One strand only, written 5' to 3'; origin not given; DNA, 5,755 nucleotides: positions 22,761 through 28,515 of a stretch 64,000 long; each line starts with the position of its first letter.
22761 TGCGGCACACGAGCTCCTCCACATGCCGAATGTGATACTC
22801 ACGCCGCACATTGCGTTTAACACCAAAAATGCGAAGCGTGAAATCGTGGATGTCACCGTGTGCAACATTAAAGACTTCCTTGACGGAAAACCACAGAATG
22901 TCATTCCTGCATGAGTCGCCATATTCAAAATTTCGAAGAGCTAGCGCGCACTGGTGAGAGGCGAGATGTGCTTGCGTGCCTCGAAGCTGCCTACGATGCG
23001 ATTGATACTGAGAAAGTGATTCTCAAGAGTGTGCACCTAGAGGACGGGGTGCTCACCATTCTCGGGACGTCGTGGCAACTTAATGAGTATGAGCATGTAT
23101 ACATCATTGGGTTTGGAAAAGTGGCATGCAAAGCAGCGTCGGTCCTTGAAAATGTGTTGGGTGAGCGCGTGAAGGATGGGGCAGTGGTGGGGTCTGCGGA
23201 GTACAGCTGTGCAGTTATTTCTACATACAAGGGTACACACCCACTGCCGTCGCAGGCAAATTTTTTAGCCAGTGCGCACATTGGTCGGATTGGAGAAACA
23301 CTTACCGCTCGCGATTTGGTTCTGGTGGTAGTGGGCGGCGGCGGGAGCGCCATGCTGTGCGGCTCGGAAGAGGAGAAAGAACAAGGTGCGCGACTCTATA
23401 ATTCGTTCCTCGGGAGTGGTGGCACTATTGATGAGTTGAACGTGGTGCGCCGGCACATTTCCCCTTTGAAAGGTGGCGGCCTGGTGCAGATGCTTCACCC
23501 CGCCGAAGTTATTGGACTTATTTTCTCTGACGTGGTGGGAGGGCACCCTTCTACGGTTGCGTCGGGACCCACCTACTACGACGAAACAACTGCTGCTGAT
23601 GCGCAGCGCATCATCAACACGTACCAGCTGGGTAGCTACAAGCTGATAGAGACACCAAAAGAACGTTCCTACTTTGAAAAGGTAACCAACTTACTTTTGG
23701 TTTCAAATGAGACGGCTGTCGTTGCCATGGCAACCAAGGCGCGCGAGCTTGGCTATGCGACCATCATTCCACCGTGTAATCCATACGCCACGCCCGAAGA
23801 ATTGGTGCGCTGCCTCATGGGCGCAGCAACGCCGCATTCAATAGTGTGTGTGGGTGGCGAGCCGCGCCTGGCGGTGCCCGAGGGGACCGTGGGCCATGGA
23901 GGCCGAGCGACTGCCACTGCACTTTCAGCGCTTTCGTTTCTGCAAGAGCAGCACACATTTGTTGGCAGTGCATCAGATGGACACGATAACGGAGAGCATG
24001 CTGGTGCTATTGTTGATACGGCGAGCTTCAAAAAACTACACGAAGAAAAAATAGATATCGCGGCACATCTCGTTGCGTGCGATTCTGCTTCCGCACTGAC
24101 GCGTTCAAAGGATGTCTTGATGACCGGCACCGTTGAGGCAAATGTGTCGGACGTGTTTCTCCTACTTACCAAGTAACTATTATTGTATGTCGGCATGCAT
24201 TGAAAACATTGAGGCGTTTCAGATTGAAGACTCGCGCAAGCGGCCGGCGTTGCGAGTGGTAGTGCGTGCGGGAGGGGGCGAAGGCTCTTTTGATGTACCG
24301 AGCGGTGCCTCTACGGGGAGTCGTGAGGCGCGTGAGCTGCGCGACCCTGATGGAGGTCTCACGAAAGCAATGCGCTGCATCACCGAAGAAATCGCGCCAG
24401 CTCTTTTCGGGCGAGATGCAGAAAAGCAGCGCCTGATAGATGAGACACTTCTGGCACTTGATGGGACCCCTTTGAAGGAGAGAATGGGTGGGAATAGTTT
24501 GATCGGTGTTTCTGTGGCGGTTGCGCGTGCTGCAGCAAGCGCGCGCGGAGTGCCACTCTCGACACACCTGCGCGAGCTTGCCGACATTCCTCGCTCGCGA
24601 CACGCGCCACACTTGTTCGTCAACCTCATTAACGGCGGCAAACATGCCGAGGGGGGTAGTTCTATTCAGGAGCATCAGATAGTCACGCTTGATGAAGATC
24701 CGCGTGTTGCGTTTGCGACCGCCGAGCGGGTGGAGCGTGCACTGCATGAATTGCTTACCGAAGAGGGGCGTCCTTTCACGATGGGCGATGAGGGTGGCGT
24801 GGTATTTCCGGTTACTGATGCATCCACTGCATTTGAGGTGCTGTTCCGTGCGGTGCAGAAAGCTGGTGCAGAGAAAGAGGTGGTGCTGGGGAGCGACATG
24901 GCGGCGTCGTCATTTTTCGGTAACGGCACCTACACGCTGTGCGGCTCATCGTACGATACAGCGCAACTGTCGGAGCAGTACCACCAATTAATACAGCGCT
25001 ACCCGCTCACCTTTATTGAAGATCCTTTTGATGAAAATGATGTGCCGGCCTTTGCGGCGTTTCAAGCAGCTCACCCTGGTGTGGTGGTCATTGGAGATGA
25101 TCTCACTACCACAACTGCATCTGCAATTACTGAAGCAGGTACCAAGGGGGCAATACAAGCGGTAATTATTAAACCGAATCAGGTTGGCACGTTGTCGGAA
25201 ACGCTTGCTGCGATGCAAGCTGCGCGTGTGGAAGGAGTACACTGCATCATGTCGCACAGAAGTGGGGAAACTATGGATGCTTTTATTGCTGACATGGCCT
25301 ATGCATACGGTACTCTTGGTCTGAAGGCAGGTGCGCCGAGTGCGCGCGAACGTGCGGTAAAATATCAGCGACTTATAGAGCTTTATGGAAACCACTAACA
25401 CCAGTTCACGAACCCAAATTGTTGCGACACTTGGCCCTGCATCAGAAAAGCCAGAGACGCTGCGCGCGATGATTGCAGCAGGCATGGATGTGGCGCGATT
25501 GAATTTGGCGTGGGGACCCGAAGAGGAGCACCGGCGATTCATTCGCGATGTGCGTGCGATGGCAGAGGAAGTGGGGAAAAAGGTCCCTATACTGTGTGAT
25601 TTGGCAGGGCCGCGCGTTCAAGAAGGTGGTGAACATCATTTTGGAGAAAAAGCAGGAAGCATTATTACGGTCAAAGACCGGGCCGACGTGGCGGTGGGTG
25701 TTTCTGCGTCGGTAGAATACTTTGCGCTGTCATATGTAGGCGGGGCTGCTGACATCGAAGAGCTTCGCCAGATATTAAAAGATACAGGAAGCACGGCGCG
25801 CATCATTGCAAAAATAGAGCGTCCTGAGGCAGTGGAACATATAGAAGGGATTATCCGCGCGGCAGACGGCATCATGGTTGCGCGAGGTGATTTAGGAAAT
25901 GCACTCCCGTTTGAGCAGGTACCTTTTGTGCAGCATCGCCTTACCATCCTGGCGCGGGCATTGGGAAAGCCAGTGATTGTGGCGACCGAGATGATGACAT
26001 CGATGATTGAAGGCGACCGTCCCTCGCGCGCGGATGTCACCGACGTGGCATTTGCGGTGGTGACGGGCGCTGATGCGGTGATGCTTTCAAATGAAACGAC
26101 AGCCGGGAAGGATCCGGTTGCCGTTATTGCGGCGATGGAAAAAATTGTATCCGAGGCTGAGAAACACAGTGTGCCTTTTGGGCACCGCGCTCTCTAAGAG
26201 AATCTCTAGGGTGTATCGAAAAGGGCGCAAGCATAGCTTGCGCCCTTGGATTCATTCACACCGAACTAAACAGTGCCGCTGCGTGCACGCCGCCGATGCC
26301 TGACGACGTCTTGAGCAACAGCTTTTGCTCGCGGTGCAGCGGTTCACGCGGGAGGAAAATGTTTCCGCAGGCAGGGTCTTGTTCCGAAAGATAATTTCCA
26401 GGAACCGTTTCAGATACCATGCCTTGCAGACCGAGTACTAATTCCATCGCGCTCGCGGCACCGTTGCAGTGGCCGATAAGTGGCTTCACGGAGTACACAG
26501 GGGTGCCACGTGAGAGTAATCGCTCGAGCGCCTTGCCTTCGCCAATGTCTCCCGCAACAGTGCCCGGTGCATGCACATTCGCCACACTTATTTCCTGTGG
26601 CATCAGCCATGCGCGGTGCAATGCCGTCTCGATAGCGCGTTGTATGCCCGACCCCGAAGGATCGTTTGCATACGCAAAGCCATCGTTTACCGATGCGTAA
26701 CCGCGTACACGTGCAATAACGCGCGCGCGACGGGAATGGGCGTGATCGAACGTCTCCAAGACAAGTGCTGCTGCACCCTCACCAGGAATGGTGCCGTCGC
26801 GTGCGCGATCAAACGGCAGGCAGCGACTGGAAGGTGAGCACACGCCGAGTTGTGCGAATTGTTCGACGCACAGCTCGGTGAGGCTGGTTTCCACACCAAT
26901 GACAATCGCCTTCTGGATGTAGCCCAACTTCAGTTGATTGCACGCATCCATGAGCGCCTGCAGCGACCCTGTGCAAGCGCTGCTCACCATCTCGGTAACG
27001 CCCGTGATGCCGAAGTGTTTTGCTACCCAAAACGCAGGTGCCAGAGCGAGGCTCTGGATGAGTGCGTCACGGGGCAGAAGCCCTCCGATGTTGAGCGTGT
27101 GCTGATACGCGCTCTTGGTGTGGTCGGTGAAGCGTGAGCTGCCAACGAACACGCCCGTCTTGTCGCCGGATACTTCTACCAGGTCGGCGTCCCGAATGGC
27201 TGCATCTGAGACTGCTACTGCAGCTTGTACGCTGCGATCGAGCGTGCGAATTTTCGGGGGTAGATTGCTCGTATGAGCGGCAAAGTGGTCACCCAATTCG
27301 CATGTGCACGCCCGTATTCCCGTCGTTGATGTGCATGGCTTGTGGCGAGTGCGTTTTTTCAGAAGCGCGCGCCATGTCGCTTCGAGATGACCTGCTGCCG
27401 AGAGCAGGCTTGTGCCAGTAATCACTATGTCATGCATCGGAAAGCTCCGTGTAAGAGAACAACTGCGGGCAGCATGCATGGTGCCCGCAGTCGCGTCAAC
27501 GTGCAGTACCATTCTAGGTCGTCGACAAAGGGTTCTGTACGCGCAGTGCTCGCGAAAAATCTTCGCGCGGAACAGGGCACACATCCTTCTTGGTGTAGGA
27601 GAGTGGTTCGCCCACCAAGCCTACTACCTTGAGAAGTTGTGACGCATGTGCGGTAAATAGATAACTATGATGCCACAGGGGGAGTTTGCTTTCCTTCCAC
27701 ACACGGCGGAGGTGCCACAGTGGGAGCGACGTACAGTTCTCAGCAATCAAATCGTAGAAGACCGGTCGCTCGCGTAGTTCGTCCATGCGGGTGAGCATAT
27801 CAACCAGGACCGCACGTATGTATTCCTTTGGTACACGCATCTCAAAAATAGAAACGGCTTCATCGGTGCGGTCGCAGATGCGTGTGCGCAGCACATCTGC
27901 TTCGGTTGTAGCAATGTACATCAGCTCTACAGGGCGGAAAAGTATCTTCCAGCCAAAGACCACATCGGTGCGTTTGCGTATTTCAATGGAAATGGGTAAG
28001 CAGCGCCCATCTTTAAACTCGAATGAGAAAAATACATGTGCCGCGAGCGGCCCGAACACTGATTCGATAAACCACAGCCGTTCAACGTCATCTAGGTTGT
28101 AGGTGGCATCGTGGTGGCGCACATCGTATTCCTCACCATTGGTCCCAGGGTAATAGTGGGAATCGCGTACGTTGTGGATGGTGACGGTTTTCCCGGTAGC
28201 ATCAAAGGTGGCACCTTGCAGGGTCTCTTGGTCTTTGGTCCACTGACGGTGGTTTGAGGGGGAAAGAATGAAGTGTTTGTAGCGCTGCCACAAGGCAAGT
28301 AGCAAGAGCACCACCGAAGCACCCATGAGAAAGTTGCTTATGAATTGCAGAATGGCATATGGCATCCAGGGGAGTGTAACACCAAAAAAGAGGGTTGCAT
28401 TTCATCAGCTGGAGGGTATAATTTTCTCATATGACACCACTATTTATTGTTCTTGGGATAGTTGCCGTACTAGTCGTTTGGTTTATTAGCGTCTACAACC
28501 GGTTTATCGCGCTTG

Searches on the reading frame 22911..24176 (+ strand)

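Call 9: search_protein_families(library=pfam, proteins=[window:22911-24176:+], max_evalue=0.001)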
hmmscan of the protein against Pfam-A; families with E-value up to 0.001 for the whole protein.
window:22911-24176:+ (421 aa): 2 families
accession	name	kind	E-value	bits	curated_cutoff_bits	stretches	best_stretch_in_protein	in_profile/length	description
PF13660.11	DUF4147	-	3.7e-53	180.8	23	1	20-241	2-223/234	Domain of unknown function (DUF4147)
PF05161.18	MOFRL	-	3.4e-17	63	28.3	1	312-414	3-106/106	MOFRL family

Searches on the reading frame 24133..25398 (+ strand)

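Call 9: search_protein_families(library=pfam, proteins=[window:24133-25398:+], max_evalue=0.001)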
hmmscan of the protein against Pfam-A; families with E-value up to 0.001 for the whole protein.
window:24133-25398:+ (421 aa): 3 families
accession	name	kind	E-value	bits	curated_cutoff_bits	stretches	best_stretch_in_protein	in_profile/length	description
PF00113.28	Enolase_C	-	3.1e-54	184.7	21.5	1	161-416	7-276/296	Enolase, C-terminal TIM barrel domain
PF03952.21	Enolase_N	-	3.4e-33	115.1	35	1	23-146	1-131/131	Enolase, N-terminal domain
PF13378.12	MR_MLE_C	-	2.3e-07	31.2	29.4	1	274-376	55-155/219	Enolase C-terminal domain-like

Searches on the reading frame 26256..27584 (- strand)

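Call 12: search_protein_families(library=pfam, proteins=[window:26256-27584:-], max_evalue=0.001)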
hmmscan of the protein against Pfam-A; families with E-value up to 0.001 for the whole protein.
window:26256-27584:- (442 aa): 3 families
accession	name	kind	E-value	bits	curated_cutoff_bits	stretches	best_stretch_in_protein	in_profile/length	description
PF00109.32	ketoacyl-synt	-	3.2e-33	115.8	20.8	1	51-279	2-249/252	Beta-ketoacyl synthase, N-terminal domain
PF02801.28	Ketoacyl-synt_C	-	4.4e-20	72.3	20.8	1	291-396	2-114/119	Beta-ketoacyl synthase, C-terminal domain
PF08545.16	ACP_syn_III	-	0.00075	19.8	24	0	200-233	3-36/80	3-Oxoacyl-[acyl-carrier-protein (ACP)] synthase III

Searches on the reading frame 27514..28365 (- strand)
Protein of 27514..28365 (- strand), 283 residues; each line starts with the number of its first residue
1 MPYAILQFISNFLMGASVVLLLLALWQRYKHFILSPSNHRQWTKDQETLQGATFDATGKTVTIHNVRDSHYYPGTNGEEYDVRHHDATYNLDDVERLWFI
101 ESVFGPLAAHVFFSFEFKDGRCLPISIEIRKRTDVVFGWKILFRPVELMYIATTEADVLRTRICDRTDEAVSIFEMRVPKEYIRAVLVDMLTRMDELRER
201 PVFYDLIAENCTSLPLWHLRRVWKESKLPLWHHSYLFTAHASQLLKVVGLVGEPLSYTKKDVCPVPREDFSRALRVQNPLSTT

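Call 12: search_protein_families(library=pfam, proteins=[window:27514-28365:-], max_evalue=0.001)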
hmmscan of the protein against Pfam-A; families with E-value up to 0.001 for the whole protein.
window:27514-28365:- (283 aa): 1 family
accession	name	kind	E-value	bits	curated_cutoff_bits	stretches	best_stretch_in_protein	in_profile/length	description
PF13387.12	Lnb_N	-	2.5e-19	69.9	22.2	1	84-224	5-153/175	Lnb N-terminal periplasmic domain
